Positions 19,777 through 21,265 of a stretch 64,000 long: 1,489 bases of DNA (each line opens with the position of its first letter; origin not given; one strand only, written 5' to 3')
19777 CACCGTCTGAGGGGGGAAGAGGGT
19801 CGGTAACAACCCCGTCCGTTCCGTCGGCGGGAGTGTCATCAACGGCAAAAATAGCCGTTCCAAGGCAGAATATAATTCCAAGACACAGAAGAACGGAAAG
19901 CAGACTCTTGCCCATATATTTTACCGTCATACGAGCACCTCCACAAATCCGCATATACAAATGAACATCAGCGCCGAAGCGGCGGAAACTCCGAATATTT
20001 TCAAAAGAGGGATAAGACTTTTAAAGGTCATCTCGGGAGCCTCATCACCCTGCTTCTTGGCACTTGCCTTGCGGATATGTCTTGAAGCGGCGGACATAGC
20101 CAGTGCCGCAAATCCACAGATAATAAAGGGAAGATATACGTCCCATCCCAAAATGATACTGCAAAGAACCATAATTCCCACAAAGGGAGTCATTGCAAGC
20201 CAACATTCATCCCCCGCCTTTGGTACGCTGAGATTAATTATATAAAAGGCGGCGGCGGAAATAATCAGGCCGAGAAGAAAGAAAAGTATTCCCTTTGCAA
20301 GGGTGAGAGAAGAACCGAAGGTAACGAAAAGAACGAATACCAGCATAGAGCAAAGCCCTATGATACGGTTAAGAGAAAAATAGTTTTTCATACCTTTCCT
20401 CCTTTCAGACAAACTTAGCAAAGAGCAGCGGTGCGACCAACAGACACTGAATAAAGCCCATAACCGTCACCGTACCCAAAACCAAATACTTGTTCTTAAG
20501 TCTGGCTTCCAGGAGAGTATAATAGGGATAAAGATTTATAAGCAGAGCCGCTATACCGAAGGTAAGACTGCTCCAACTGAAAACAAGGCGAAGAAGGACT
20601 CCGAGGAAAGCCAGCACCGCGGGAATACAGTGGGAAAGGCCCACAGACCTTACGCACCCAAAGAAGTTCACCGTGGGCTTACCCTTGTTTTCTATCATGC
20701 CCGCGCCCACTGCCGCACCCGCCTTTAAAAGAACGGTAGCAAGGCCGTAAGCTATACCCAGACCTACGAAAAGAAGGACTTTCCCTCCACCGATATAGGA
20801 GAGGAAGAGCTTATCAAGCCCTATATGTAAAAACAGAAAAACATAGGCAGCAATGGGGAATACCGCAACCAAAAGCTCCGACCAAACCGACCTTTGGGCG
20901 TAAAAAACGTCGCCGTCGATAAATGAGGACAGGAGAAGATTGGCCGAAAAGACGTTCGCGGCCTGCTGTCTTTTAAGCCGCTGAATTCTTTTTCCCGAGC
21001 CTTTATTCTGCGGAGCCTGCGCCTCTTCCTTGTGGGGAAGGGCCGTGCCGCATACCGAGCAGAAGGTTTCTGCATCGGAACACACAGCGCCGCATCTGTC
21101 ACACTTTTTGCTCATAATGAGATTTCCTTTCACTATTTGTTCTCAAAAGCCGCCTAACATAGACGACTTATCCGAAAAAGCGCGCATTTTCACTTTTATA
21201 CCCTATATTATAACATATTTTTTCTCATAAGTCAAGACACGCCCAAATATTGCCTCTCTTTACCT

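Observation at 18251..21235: Translationally coupled three-gene membrane operon with a hyper-Cys-rich ectodomain protein and no recognisable family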

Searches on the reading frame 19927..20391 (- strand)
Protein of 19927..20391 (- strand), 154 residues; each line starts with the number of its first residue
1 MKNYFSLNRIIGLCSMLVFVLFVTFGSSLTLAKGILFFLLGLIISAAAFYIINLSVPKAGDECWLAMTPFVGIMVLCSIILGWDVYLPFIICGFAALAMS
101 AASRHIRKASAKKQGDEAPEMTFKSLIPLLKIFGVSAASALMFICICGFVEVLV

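Call 3: search_protein_families(library=pfam, proteins=[window:19927-20391:-], max_evalue=1)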
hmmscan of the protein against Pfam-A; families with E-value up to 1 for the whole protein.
window:19927-20391:- (154 aa): 2 families
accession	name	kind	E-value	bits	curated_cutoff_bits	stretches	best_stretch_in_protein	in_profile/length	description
PF03899.21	ATP-synt_I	-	0.041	14.7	25.1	1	15-56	5-47/99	ATP synthase I chain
PF10112.14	Halogen_Hydrol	-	0.11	12.9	29.8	1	64-118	4-60/191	5-bromo-4-chloroindolyl phosphate hydrolysis protein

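Call 4: search_protein_families(library=ncbifam, proteins=[window:19927-20391:-], max_evalue=1)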
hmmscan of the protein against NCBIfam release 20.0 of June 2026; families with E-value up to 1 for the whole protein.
window:19927-20391:- (154 aa): 1 family
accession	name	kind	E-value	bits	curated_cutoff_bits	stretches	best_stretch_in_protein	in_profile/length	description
NF046000.1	MAG1210_fam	subfamily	0.14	10.8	275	1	29-141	62-164/550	MAG1210 family protein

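Call 20: search_protein_families(library=padloc, proteins=[window:19927-20391:-], max_evalue=1)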
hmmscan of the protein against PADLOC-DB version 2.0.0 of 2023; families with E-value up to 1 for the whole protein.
window:19927-20391:- (154 aa): 0 families

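Call 21: search_protein_families(library=phrogs, proteins=[window:19927-20391:-], max_evalue=1)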
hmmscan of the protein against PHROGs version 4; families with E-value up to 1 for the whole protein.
window:19927-20391:- (154 aa): 1 family
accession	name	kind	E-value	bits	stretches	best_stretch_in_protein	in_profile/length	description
phrog_30920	-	unknown function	0.011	16.9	1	31-76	6-50/59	-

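Call 49: search_protein_families(library=pfam, alignment_id=A3, max_evalue=5)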
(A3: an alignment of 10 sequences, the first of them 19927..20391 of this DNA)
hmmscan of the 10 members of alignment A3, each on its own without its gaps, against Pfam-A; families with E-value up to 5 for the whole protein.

A. member 1, window:19927-20391:- (154 aa): 3 families
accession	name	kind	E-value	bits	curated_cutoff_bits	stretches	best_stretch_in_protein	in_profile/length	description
PF03899.21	ATP-synt_I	-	0.041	14.7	25.1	1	15-56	5-47/99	ATP synthase I chain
PF10112.14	Halogen_Hydrol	-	0.11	12.9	29.8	1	64-118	4-60/191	5-bromo-4-chloroindolyl phosphate hydrolysis protein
PF18949.5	DUF5693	-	1.1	8.1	29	1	35-148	315-428/609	Family of unknown function (DUF5693)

B. families by the number of members that match (of 10 scanned): 26 families (the first 25 are shown)
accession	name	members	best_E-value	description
PF11992.13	TgpA_N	3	0.49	TgpA N-terminal domain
PF19992.4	DUF6427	1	0.0088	Family of unknown function (DUF6427)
PF19589.4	DUF6095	1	0.017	Family of unknown function (DUF6095)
PF19948.4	DUF6410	1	0.027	Family of unknown function (DUF6410)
PF07895.16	DUF1673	1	0.029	Protein of unknown function (DUF1673)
PF03899.21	ATP-synt_I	1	0.041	ATP synthase I chain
PF04932.20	Wzy_C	1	0.041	O-Antigen ligase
PF25827.1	TVHS-like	1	0.051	Tepsin VHS/ENTH-like domain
PF09586.16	YfhO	1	0.053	Bacterial membrane protein YfhO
PF06942.17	GlpM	1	0.056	GlpM protein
PF03324.19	Herpes_HEPA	1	0.077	Herpesvirus DNA helicase/primase complex associated protein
PF10112.14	Halogen_Hydrol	1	0.11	5-bromo-4-chloroindolyl phosphate hydrolysis protein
PF06522.17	B12D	1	0.12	NADH-ubiquinone reductase complex 1 MLRQ subunit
PF00584.25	SecE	1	0.13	SecE/Sec61-gamma subunits of protein translocation complex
PF08592.16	Anthrone_oxy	1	0.14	Anthrone oxygenase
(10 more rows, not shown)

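Call 66: find_homologous_proteins(query=A3, max_evalue=0.01)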
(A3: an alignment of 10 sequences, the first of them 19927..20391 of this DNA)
Query A3 (10 sequences) (154 aa, profile of the alignment): 26 proteins with E <= 0.01 among 8000 candidates.
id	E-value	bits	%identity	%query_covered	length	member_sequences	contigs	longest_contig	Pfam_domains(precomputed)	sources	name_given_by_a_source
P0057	2.1e-49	185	60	100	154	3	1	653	-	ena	-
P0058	9.2e-49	183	93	100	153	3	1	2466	-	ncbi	-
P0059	9.0e-47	177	90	100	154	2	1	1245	-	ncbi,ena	-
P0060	2.0e-45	172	86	100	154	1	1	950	-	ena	-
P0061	4.7e-45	171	56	100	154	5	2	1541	-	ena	-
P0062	5.1e-43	164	96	90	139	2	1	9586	-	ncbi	-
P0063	7.9e-40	154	71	90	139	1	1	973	-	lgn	-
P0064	2.2e-39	153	63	90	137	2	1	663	-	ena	-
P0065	2.2e-38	149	81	90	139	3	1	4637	-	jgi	jgi:hypothetical protein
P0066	8.1e-34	135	22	62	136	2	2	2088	-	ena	-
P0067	1.8e-33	133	28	42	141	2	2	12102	-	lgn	-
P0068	6.6e-30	122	28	30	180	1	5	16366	-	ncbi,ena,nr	ncbi:MAG TPA: hypothetical protein DDZ89_10690 [Clostridiales bacterium]|nr:hypothetical protein [Cl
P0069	4.0e-16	77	33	39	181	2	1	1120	-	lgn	-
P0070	1.8e-13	68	27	39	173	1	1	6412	-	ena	-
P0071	5.2e-13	67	31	27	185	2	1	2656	-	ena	-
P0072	4.1e-12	64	25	40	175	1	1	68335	-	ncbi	-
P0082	7.6e-4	37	26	28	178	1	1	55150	-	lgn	-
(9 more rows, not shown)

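Call 68: find_encoding_contigs(protein=P0072, flank=10000, max_places=1)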
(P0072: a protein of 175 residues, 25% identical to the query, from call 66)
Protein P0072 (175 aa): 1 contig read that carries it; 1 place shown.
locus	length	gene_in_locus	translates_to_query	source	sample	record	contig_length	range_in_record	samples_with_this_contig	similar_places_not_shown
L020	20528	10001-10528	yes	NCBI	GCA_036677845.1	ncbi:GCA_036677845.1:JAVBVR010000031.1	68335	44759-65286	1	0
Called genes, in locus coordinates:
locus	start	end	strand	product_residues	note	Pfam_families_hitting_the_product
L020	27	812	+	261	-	PF02616:SMC_ScpA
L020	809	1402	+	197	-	PF04079:SMC_ScpB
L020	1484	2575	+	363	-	PF00768:Peptidase_S11, PF13354:Beta-lactamase2, PF07943:PBP5_C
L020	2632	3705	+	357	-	-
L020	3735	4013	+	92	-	PF00173:Cyt-b5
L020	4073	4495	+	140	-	PF01750:HycI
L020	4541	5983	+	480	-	PF07690:MFS_1 (weak), PF00196:GerE, PF08281:Sigma70_r4_2 (weak)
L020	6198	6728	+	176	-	-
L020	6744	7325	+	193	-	-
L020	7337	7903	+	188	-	-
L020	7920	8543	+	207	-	-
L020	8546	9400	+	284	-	PF01790:LGT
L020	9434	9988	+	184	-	-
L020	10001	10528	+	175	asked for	-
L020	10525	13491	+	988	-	-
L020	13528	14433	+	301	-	-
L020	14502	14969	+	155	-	-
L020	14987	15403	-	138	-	PF00165:HTH_AraC (weak), PF12833:HTH_18, PF00165:HTH_AraC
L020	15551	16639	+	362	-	PF02463:SMC_N (weak), PF00005:ABC_tran, PF17912:OB_MalK, PF08402:TOBE_2 (weak)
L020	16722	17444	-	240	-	PF00392:GntR, PF07702:UTRA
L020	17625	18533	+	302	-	PF00294:PfkB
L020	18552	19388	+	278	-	PF00528:BPD_transp_1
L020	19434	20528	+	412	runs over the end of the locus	PF13531:SBP_bac_11 (faint), PF01547:SBP_bac_1, PF13416:SBP_bac_8, PF13343:SBP_bac_6 (faint)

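Call 69: find_encoding_contigs(protein=P0082, flank=10000, max_places=1)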
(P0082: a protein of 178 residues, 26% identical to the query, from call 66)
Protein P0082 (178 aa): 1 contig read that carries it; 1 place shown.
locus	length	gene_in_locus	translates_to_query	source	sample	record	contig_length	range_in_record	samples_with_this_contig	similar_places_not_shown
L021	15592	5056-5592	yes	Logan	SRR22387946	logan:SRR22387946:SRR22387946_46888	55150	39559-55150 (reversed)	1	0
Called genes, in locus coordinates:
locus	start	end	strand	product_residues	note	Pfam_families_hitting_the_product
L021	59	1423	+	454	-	PF00890:FAD_binding_2 (faint), PF01134:GIDA (faint), PF01266:DAO (faint), PF07992:Pyr_redox_2, PF12831:FAD_oxidored (weak), PF13738:Pyr_redox_3, PF00070:Pyr_redox, PF02852:Pyr_redox_dim, +2 more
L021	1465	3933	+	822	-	PF00676:E1_dh, PF02779:Transket_pyr, PF02780:Transketolase_C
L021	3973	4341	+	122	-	PF00165:HTH_AraC (weak), PF12833:HTH_18, PF00165:HTH_AraC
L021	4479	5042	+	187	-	PF04893:Yip1 (faint)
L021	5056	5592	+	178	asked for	-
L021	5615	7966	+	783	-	-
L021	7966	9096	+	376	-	PF13240:Zn_Ribbon_1 (weak)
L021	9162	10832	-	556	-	PF00015:MCPsignal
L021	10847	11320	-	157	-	PF01584:CheW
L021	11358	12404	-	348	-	PF00072:Response_reg, PF01339:CheB_methylest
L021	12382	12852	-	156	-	PF03975:CheD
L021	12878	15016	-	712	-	PF01627:Hpt, PF07194:P2 (weak), PF02895:H-kinase_dim, PF02518:HATPase_c, PF01584:CheW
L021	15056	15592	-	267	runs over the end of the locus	PF03705:CheR_N, PF01739:CheR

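Call 71: search_protein_families(library=pfam, proteins=[L020:10525-13491:+, L020:13528-14433:+, L020:14502-14969:+, L021:5615-7966:+, L021:7966-9096:+, L020:9434-9988:+, L021:4479-5042:+], max_evalue=0.1)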
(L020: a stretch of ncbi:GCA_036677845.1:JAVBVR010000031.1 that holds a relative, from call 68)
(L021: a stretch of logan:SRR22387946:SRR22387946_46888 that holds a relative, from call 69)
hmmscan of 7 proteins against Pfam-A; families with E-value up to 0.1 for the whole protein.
L020:10525-13491:+ (988 aa): 1 family
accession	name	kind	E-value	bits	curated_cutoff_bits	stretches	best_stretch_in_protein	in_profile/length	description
PF20820.2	Fib-H_N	-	0.062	14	27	0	666-691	43-68/73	Fibroin heavy chain, N-terminal domain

L020:13528-14433:+ (301 aa): 1 family
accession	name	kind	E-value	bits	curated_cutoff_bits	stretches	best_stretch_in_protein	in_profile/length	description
PF21889.1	TPR1-like_2nd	-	0.0042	17.8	27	1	121-174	62-115/125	TPR1-like, CTLH-containing domain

L020:14502-14969:+ (155 aa): 0 families

L021:5615-7966:+ (783 aa): 1 family
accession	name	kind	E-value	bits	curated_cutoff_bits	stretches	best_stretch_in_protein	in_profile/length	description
PF06078.17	DUF937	-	0.09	13.7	25.4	0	585-643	47-102/135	Bacterial protein of unknown function (DUF937)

L021:7966-9096:+ (376 aa): 4 families
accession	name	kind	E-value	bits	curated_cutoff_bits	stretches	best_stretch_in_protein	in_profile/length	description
PF13240.11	Zn_Ribbon_1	-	7.2e-06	26.1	25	1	353-374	1-22/23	zinc-ribbon domain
PF12773.13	DZR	-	0.0016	19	27.3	1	353-372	26-45/45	Double zinc ribbon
PF17032.10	Zn_ribbon_15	-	0.0026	19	28.9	1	345-372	46-73/73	zinc-ribbon family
PF13248.11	Zn_ribbon_3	-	0.0043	16.9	27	1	354-374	5-25/26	zinc-ribbon domain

L020:9434-9988:+ (184 aa): 1 family
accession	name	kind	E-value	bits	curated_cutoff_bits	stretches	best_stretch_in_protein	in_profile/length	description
PF04893.22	Yip1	-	0.017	15.4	28.6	1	15-180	3-172/173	Yip1 domain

L021:4479-5042:+ (187 aa): 1 family
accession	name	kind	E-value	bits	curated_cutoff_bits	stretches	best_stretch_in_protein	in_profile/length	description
PF04893.22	Yip1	-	2.1e-05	24.9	28.6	1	19-181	4-170/173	Yip1 domain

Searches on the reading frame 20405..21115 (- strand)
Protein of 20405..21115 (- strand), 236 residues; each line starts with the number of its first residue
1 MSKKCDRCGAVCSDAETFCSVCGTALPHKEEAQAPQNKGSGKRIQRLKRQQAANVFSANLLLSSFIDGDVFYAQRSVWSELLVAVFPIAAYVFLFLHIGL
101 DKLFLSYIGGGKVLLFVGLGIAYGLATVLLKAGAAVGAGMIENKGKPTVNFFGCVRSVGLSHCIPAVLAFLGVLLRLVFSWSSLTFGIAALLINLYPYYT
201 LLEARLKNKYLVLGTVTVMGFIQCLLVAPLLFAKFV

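Call 3: search_protein_families(library=pfam, proteins=[window:20405-21115:-], max_evalue=1)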
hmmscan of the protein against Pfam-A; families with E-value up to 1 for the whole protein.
window:20405-21115:- (236 aa): 4 families
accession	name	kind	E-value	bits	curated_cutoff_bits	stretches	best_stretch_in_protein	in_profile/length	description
PF13240.11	Zn_Ribbon_1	-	0.00035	20.7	25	1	4-26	1-23/23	zinc-ribbon domain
PF12773.13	DZR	-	0.023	15.3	27.3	1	3-23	25-45/45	Double zinc ribbon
PF13248.11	Zn_ribbon_3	-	0.084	12.8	27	1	3-24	3-24/26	zinc-ribbon domain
PF06827.20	zf-FPG_IleRS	-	0.15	12.3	21.3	0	3-10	2-9/30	Zinc finger found in FPG and IleRS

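Call 4: search_protein_families(library=ncbifam, proteins=[window:20405-21115:-], max_evalue=1)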
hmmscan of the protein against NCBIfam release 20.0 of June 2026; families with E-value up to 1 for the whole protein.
window:20405-21115:- (236 aa): 2 families
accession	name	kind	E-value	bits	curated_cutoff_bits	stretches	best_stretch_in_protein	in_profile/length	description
NF041910.1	HVO_0416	equivalog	0.79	9.7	80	0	3-23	35-55/58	HVO_0416 family zinc finger protein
NF053815.1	teico_TcaA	equivalog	0.92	8.2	550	0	3-40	2-40/463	membrane-associated protein TcaA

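Call 18: find_homologous_proteins(query=window:20405-21115:-)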
Query window:20405-21115:- (236 aa): 5 proteins with E <= 0.001 among 4918 candidates.
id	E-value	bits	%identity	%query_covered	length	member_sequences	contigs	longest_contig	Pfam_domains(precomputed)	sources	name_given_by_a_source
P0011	2.2e-140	484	93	100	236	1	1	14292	-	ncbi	-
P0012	1.8e-136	471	90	100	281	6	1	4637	-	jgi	jgi:hypothetical protein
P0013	4.2e-111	388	73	100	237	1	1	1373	-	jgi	jgi:hypothetical protein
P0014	2.6e-104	366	70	100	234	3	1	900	-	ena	-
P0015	8.4e-102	358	68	100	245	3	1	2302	-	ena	-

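Call 20: search_protein_families(library=padloc, proteins=[window:20405-21115:-], max_evalue=1)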
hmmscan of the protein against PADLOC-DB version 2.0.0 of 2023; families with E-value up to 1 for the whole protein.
window:20405-21115:- (236 aa): 0 families

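Call 21: search_protein_families(library=phrogs, proteins=[window:20405-21115:-], max_evalue=1)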
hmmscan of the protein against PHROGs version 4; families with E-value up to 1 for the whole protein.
window:20405-21115:- (236 aa): 5 families
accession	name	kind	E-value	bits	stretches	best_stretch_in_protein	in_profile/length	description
phrog_2546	-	unknown function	0.00077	20.7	1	4-38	2-36/180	-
phrog_31496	-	transcription regulation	0.0084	16.8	1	2-33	6-37/210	transcriptional regulator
phrog_4852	-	unknown function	0.017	15.8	1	3-56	14-69/194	-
phrog_14470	-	unknown function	0.23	12.5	1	4-22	21-39/46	-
phrog_9700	-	unknown function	0.33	10.8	1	2-38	6-42/483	-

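Call 48: search_protein_families(library=pfam, alignment_id=A2, max_evalue=5)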
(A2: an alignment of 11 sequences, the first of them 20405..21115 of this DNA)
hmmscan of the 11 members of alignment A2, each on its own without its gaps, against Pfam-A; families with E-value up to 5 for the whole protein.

A. member 1, window:20405-21115:- (236 aa): 5 families
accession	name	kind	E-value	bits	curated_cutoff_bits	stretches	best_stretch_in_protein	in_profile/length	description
PF13240.11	Zn_Ribbon_1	-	0.00035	20.7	25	1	4-26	1-23/23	zinc-ribbon domain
PF12773.13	DZR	-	0.023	15.3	27.3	1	3-23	25-45/45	Double zinc ribbon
PF13248.11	Zn_ribbon_3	-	0.084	12.8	27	1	3-24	3-24/26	zinc-ribbon domain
PF06827.20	zf-FPG_IleRS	-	0.15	12.3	21.3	0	3-10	2-9/30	Zinc finger found in FPG and IleRS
PF16503.10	zn-ribbon_14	-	1.9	8.5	34.9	1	4-14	2-12/32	Zinc-ribbon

B. families by the number of members that match (of 11 scanned): 29 families (the first 25 are shown)
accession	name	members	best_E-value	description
PF13248.11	Zn_ribbon_3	4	8.9e-05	zinc-ribbon domain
PF13240.11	Zn_Ribbon_1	4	0.00026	zinc-ribbon domain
PF12773.13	DZR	4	0.0027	Double zinc ribbon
PF18912.6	DZR_2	3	0.011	Double zinc ribbon domain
PF18439.7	zf_UBZ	3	0.061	Ubiquitin-Binding Zinc Finger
PF16503.10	zn-ribbon_14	3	0.83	Zinc-ribbon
PF04893.22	Yip1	2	5.8e-05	Yip1 domain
PF12172.15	zf-ChsH2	2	0.011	ChsH2, rubredoxin-like zinc ribbon domain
PF14149.11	YhfH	2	0.18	YhfH-like protein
PF24734.1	DUF7685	2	0.27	Domain of unknown function (DUF7685)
PF02150.21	Zn_ribbon_RPB9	2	0.47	RNA polymerases M/15 Kd subunit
PF08271.17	Zn_Ribbon_TF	2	0.67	TFIIB zinc-binding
PF18073.7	Zn_ribbon_LapB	2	1.7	Rubredoxin metal binding domain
PF00029.24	Connexin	1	0.005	Connexin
PF01569.27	PAP2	1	0.0064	PAP2 superfamily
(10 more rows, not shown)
